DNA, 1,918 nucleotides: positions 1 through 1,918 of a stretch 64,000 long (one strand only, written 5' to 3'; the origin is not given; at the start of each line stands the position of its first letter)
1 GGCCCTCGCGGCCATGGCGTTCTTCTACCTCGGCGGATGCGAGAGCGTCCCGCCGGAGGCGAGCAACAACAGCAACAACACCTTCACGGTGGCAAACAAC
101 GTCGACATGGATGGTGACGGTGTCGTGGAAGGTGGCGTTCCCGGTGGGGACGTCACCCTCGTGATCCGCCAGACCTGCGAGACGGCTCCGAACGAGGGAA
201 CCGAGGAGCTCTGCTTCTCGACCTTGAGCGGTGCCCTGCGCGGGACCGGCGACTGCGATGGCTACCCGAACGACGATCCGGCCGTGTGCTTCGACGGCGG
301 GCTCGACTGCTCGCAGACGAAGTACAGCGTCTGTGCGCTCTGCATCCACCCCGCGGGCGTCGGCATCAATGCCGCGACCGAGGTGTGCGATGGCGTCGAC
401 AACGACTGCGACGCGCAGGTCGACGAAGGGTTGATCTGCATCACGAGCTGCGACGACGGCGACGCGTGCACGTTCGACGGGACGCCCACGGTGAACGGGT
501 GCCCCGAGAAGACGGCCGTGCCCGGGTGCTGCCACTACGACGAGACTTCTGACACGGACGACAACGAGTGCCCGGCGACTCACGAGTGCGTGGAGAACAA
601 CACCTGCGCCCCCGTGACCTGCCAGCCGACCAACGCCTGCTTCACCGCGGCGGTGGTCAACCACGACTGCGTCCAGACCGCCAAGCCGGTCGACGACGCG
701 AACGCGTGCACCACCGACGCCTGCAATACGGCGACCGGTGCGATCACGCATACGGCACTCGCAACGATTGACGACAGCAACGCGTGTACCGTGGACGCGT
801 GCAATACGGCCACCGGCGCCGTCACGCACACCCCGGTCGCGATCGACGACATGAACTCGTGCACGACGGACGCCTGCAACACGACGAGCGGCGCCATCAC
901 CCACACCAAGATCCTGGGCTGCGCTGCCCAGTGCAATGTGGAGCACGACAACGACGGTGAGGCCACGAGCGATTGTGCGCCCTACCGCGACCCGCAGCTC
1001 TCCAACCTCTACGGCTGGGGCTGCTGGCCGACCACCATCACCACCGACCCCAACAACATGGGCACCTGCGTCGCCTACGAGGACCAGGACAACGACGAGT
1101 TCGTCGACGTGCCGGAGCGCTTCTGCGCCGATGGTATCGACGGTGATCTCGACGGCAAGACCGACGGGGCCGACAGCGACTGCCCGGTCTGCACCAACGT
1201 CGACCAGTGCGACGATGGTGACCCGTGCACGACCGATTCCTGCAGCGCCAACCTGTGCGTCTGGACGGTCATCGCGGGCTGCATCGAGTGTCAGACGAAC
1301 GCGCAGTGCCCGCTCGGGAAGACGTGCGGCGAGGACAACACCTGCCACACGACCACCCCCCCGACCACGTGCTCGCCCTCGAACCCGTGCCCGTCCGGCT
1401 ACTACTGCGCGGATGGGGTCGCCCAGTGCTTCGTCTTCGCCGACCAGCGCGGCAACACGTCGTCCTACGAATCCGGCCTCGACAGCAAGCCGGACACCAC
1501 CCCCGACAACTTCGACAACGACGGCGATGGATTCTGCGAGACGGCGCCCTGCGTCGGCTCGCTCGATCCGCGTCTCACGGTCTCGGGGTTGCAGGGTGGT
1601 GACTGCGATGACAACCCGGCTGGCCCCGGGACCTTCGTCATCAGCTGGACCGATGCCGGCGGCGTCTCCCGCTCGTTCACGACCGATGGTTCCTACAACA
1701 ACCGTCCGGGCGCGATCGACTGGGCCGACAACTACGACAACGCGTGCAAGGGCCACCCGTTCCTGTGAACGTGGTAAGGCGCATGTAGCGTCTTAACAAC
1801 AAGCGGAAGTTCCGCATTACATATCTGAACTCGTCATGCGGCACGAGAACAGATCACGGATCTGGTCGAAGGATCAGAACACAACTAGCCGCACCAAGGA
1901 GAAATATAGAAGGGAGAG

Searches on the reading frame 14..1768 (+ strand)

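Call 82: search_protein_families(library=pfam, proteins=[window:14-1768:+], max_evalue=0.001)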
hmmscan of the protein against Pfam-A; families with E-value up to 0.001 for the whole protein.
window:14-1768:+ (584 aa): 2 families
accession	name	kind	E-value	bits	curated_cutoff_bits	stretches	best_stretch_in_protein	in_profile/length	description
PF00526.23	Dicty_CTDC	-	4.1e-18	65.3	27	4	252-275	2-24/24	Dictyostelium (slime mold) repeat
PF11617.13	Cu-binding_MopE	-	0.00015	22.4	27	1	120-138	12-30/30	Putative metal-binding motif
